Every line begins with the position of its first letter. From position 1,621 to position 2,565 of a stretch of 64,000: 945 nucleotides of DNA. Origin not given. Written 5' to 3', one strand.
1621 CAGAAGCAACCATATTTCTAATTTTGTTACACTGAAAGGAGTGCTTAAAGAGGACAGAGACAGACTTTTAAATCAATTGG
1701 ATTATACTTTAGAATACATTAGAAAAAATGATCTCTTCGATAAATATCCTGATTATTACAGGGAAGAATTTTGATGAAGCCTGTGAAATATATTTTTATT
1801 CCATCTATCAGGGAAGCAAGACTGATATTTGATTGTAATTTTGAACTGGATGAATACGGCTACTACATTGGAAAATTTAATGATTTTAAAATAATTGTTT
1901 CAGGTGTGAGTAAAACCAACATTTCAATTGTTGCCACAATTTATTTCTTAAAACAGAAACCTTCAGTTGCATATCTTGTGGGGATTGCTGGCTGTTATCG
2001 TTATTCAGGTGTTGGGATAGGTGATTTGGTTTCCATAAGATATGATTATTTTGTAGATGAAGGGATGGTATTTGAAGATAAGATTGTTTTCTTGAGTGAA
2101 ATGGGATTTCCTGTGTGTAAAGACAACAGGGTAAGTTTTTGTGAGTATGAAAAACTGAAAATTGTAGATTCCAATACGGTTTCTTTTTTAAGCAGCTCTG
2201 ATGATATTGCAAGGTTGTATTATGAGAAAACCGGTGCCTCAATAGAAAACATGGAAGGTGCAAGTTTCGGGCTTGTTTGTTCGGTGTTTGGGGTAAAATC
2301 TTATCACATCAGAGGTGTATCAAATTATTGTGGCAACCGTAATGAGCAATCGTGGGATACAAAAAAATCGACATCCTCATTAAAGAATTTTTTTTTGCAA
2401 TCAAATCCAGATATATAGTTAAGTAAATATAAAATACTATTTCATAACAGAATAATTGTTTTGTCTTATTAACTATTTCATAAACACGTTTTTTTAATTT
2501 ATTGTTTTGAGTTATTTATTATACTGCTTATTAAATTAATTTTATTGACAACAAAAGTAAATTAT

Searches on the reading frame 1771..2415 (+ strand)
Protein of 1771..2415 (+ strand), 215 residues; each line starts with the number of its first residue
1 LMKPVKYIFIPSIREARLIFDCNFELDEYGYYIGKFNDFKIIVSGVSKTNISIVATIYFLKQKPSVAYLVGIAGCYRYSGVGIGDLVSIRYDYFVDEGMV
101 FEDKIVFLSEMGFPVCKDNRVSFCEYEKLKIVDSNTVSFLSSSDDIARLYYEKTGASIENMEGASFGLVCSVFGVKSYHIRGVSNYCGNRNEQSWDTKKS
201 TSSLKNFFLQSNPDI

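Call 3: search_protein_families(library=pfam, proteins=[window:1771-2415:+], max_evalue=0.01)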
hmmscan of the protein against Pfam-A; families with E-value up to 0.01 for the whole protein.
window:1771-2415:+ (215 aa): 1 family
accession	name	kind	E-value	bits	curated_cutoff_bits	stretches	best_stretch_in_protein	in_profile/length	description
PF01048.26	PNP_UDP_1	-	4.4e-12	46.3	25.1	1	31-197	34-210/233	Phosphorylase superfamily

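Call 4: search_protein_families(library=ncbifam, proteins=[window:1771-2415:+], max_evalue=0.01)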
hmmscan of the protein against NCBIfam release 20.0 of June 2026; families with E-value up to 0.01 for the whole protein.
window:1771-2415:+ (215 aa): 5 families
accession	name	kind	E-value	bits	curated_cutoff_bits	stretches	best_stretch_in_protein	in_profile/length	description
TIGR03664.1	fut_nucase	equivalog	2.7e-25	89.4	124.7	1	37-210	35-226/228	futalosine hydrolase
NF004079.0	PRK05584.1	equivalog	4.4e-07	29.6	169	1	28-197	30-210/232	5'-methylthioadenosine/adenosylhomocysteine nucleosidase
NF006087.0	PRK08236.1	equivalog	7e-06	25.9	213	1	142-206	145-209/219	futalosine hydrolase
TIGR01704.1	MTA_SAH-Nsdase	equivalog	6e-05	22.7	73.8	1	31-197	32-209/229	5'-methylthioadenosine/S-adenosylhomocysteine nucleosidase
NF011286.0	PRK14697.1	equivalog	0.00042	19.9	260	1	28-199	31-209/233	bifunctional 5'-methylthioadenosine/S-adenosylhomocysteine nucleosidase/phosphatase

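Call 12: search_solved_structures(query=window:1771-2415:+, max_evalue=1)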
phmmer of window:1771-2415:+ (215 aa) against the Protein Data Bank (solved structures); distinct sequences matched with E-value up to 1: 28.
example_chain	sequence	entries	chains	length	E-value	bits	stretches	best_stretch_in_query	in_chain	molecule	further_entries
6aym_A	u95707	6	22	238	2.7e-05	27.4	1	29-198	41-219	5'-methylthioadenosine/S-adenosylhomocysteine nucleosidase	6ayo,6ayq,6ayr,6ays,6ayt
3bl6_A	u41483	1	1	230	0.0011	22.1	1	29-197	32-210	5'-methylthioadenosine nucleosidase/S-adenosylhomocysteine nucleosidase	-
4gmh_A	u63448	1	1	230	0.0011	22.1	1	29-197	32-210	5'-methylthioadenosine/S-adenosylhomocysteine nucleosidase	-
4qez_B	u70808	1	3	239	0.0015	21.7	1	39-203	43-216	5'-methylthioadenosine/S-adenosylhomocysteine nucleosidase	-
6if8_A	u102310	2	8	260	0.0031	20.7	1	31-197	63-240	5'-methylthioadenosine/S-adenosylhomocysteine nucleosidase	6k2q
4bmz_A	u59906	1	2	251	0.0073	19.5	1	139-202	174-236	MTA/SAH NUCLEOSIDASE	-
4jos_A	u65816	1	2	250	0.0074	19.5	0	156-191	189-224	Adenosylhomocysteine nucleosidase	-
4oy3_A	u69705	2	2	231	0.0091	19.2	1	138-199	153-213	Aminodeoxyfutalosine nucleosidase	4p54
5ccd_A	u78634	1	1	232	0.0092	19.2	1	138-199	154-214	Aminodeoxyfutalosine nucleosidase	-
6po4_A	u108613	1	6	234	0.016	18.4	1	34-186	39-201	5'-methylthioadenosine/S-adenosylhomocysteine nucleosidase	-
1z5o_A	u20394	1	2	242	0.027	17.6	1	31-199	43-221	MTA/SAH nucleosidase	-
4bn0_A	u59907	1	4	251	0.034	17.3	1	139-201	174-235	MTA/SAH NUCLEOSIDASE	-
4bmx_A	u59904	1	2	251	0.034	17.3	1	139-201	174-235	MTA/SAH NUCLEOSIDASE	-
4f1w_A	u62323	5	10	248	0.041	17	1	31-198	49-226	5'-methylthioadenosine/S-adenosylhomocysteine nucleosidase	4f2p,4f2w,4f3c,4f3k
5cce_A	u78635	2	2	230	0.043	17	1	138-198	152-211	5'-Methylthioadenosine Nucleosidase | Aminodeoxyfutalosine nucleosidase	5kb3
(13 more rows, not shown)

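Call 14: find_homologous_proteins(query=window:1774-2415:+)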
Query window:1774-2415:+ (214 aa): 9 proteins with E <= 0.001 among 105 candidates.
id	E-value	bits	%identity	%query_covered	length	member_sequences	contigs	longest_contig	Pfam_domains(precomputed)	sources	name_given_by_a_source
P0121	3.4e-137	473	100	100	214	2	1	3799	PF01048.27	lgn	-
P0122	2.9e-68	248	56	97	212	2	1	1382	PF01048.27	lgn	-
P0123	1.2e-67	246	54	95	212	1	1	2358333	PF01048.27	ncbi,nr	ncbi:hypothetical protein DSN97_08950 [Deferribacteraceae bacterium V6Fe1]|nr:hypothetical protein D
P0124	8.1e-66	240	54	95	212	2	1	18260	PF01048.27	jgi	-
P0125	3.0e-63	232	55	94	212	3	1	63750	PF01048.27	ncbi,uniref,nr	ncbi:hypothetical protein LF845_08035 [Deferribacterales bacterium Es71-Z0220]|uniref:phosphorylase 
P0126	3.6e-61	225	52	93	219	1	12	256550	PF01048.27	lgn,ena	-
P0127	4.2e-61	225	51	98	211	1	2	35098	PF01048.27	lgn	-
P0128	1.0e-60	223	52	93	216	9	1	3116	PF01048.27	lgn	-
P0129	1.9e-55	206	51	92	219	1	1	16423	PF01048.27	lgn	-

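Call 29: find_homologous_proteins(query=A2, max_evalue=0.001)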
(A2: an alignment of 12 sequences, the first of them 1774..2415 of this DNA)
Query A2 (12 sequences) (214 aa, profile of the alignment): 263 proteins with E <= 0.001 among 2919 candidates; the best 120 are listed.
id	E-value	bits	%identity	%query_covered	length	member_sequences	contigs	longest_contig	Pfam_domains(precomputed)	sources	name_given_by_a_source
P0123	7.5e-103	361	54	95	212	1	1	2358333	PF01048.27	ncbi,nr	ncbi:hypothetical protein DSN97_08950 [Deferribacteraceae bacterium V6Fe1]|nr:hypothetical protein D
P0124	2.2e-102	359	54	95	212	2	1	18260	PF01048.27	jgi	-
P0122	1.6e-100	353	56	97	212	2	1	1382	PF01048.27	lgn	-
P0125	2.4e-100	352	55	94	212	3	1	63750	PF01048.27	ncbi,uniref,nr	ncbi:hypothetical protein LF845_08035 [Deferribacterales bacterium Es71-Z0220]|uniref:phosphorylase 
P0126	1.8e-97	343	52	93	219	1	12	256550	PF01048.27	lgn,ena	-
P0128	5.6e-97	341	52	93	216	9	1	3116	PF01048.27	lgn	-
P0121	6.2e-96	338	100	100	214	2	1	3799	PF01048.27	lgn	-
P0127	3.7e-93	329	51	98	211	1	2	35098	PF01048.27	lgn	-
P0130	1.5e-91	324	43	94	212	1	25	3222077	PF01048.27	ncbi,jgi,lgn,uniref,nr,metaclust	ncbi:purine or other phosphorylase family 1 [Denitrovibrio acetiphilus DSM 12809]|jgi:futalosine hyd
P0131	7.8e-91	321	42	95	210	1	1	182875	PF01048.27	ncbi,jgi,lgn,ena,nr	ncbi:MAG: hypothetical protein C0603_12395 [Denitrovibrio sp.]|nr:MAG: hypothetical protein C0603_12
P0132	2.0e-89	317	43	95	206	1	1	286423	PF01048.27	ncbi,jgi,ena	-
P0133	2.0e-89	317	43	95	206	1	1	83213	PF01048.27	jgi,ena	-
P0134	7.7e-89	315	41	95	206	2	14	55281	PF01048.27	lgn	-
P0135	1.5e-88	314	44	95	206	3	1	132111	PF01048.27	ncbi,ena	ncbi:MAG: hypothetical protein AB7F25_10550 [Deferribacterales bacterium]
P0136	2.2e-88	313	50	98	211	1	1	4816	PF01048.27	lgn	-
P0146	2.4e-84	300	48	93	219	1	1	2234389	PF01048.27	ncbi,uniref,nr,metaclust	ncbi:conserved hypothetical protein [Deferribacter desulfuricans SSM1]|uniref:Nucleoside phosphoryla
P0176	2.6e-74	267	44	93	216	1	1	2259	PF01048.27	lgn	-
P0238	8.6e-58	213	38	93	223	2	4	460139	PF01048.27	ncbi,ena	-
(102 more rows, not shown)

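Call 31: find_encoding_contigs(protein=P0146, flank=5000, max_places=1)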
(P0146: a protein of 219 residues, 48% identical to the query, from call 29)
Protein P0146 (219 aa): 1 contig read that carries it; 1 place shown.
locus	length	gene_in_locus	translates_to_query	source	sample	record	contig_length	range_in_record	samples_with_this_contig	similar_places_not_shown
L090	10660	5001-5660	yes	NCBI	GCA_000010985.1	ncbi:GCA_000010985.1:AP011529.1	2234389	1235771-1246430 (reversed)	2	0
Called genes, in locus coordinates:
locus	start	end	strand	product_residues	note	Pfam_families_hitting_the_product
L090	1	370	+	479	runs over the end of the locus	PF01139:RtcB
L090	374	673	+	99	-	-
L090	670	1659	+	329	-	PF06050:HGD-D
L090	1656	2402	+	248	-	PF01869:BcrAD_BadFG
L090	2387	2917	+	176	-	-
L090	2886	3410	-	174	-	-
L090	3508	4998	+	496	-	PF00370:FGGY_N, PF02782:FGGY_C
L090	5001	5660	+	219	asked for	PF01048:PNP_UDP_1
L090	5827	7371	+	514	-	PF01039:Carboxyl_trans, PF03255:ACCA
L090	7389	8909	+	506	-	PF00289:Biotin_carb_N, PF02222:ATP-grasp, PF02655:ATP-grasp_3 (weak), PF02786:CPSase_L_D2, PF07478:Dala_Dala_lig_C, PF02785:Biotin_carb_C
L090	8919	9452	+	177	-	PF18140:PCC_BT, PF00364:Biotin_lipoyl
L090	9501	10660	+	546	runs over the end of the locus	PF01642:MM_CoA_mutase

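Call 32: find_encoding_contigs(protein=P0238, flank=5000, max_places=1)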
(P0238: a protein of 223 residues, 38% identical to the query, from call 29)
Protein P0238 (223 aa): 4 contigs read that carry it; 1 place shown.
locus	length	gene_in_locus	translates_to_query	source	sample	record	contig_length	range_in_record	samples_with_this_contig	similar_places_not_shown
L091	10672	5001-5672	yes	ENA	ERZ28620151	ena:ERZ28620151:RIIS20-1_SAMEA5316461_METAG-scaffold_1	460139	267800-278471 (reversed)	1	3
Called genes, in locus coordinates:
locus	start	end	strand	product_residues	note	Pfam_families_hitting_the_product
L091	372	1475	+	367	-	PF02073:Peptidase_M29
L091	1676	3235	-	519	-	-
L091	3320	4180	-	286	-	PF02219:MTHFR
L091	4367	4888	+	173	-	-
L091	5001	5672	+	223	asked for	PF01048:PNP_UDP_1 (faint)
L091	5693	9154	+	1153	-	PF13415:Beta-prop_FBX42, PF24681:Kelch_KLHDC2_KLHL20_DRC7, PF24981:Beta-prop_ATRN-LZTR1, PF24981:Beta-prop_ATRN-LZTR1, PF24681:Kelch_KLHDC2_KLHL20_DRC7, PF13415:Beta-prop_FBX42, PF24681:Kelch_KLHDC2_KLHL20_DRC7, PF24981:Beta-prop_ATRN-LZTR1, +8 more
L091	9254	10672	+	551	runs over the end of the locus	PF00672:HAMP (faint), PF00015:MCPsignal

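Call 35: search_solved_structures(query=A2, max_evalue=0.01, show_alignments=3)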
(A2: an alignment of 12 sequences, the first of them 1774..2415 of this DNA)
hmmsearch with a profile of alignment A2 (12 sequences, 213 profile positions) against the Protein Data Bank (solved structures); distinct sequences matched with E-value up to 0.01: 45.
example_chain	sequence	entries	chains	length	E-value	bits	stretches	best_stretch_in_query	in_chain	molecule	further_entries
6aym_A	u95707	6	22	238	2.1e-13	53.5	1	20-194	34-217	5'-methylthioadenosine/S-adenosylhomocysteine nucleosidase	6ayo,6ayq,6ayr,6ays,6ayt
4qez_B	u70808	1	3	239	2.4e-13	53.3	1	27-196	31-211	5'-methylthioadenosine/S-adenosylhomocysteine nucleosidase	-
6if8_A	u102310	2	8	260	7.6e-13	51.7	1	27-195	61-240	5'-methylthioadenosine/S-adenosylhomocysteine nucleosidase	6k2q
4gmh_A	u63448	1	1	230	4.8e-11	45.8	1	20-187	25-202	5'-methylthioadenosine/S-adenosylhomocysteine nucleosidase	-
3bl6_A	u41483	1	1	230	4.8e-11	45.8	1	20-187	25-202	5'-methylthioadenosine nucleosidase/S-adenosylhomocysteine nucleosidase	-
4f1w_A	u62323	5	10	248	6.6e-11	45.3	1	27-207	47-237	5'-methylthioadenosine/S-adenosylhomocysteine nucleosidase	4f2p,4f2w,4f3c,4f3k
1z5o_A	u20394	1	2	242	1e-10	44.7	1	27-203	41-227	MTA/SAH nucleosidase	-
4g89_A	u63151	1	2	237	1.2e-10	44.4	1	27-205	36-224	5'-methylthioadenosine/S-adenosylhomocysteine nucleosidase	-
4jos_A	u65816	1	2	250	2.2e-10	43.6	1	19-184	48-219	Adenosylhomocysteine nucleosidase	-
3o4v_A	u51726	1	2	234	8e-10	41.8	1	28-203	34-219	MTA/SAH nucleosidase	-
1z5n_A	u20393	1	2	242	8.7e-10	41.7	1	28-203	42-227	MTA/SAH nucleosidase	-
1jys_A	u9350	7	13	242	8.8e-10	41.6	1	27-203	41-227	MTA/SAH nucleosidase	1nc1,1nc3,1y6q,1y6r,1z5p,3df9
4wkc_A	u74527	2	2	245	9.5e-10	41.5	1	28-203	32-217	5'-methylthioadenosine/S-adenosylhomocysteine nucleosidase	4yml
5dk6_A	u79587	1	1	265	1.1e-09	41.3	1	21-88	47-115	5'-methylthioadenosine/S-adenosylhomocysteine nucleosidase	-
4jwt_A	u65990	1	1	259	1.8e-09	40.7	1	25-183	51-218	Methylthioadenosine nucleosidase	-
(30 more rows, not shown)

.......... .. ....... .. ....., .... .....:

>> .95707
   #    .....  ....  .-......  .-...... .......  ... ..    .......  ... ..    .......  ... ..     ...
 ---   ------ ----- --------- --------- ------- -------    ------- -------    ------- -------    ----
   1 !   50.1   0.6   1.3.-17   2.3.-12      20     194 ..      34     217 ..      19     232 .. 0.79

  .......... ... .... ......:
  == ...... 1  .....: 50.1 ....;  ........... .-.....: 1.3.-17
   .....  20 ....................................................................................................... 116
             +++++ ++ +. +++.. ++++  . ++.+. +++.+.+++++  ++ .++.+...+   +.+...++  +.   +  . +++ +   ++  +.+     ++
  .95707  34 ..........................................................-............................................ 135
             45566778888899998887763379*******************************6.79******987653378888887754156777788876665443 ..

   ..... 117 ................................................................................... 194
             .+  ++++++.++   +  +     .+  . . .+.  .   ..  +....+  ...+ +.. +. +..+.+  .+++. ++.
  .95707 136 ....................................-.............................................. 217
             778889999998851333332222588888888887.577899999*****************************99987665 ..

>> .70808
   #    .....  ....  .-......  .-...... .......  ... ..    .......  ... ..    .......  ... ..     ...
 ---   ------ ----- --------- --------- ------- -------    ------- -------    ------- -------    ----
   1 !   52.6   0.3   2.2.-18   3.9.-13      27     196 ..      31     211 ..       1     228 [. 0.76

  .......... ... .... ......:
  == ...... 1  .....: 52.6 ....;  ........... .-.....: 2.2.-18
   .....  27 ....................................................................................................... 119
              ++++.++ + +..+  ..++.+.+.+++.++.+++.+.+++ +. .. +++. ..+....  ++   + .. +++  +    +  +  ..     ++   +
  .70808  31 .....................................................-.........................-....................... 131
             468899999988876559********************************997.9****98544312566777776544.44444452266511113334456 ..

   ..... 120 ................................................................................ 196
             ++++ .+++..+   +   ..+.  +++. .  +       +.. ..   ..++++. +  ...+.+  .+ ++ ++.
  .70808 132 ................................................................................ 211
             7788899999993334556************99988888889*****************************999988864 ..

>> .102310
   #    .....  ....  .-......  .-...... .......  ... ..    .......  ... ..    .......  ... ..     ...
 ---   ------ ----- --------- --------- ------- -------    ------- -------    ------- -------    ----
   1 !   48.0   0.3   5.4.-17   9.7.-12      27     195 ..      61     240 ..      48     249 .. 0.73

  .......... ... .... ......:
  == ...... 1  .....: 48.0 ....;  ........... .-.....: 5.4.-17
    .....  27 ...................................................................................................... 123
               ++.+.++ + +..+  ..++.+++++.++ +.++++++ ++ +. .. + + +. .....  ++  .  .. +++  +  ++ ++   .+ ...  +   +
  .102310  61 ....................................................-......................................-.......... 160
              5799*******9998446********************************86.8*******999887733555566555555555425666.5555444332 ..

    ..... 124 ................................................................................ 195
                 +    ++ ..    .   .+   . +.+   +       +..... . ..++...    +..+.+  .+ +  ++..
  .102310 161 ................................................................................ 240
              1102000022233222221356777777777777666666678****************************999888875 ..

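Call 48: search_protein_representatives(alignment_id=A3)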
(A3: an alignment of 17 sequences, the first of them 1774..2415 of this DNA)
Query: 17 sequences, 214 profile positions. Proteins with E-value up to 0.001 (for the whole library): 6301; up to 1e-10: 3108; up to 1e-30: 78. The best 150 are listed.
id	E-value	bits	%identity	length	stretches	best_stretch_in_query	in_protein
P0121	9.4e-90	316.0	-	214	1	3-210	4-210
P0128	3.5e-85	301.0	-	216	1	2-211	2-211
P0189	1.8e-82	292.2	-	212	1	2-211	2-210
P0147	1.7e-81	288.9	-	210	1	3-209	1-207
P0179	2.5e-76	272.1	-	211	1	4-210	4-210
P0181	4.3e-75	268.0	-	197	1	21-210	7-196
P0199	3.5e-74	265.1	-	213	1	5-209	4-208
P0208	1.2e-69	250.3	-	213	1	3-210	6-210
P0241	1.4e-69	250.1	-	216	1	5-208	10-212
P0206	3.5e-68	245.4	-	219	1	3-211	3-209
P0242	3.7e-67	242.1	-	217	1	5-210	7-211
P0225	7.8e-67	241.1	-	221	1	4-211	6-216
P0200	8.8e-67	240.9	-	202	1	13-210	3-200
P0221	1.5e-65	236.9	-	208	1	4-211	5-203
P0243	6.8e-64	231.4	-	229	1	5-210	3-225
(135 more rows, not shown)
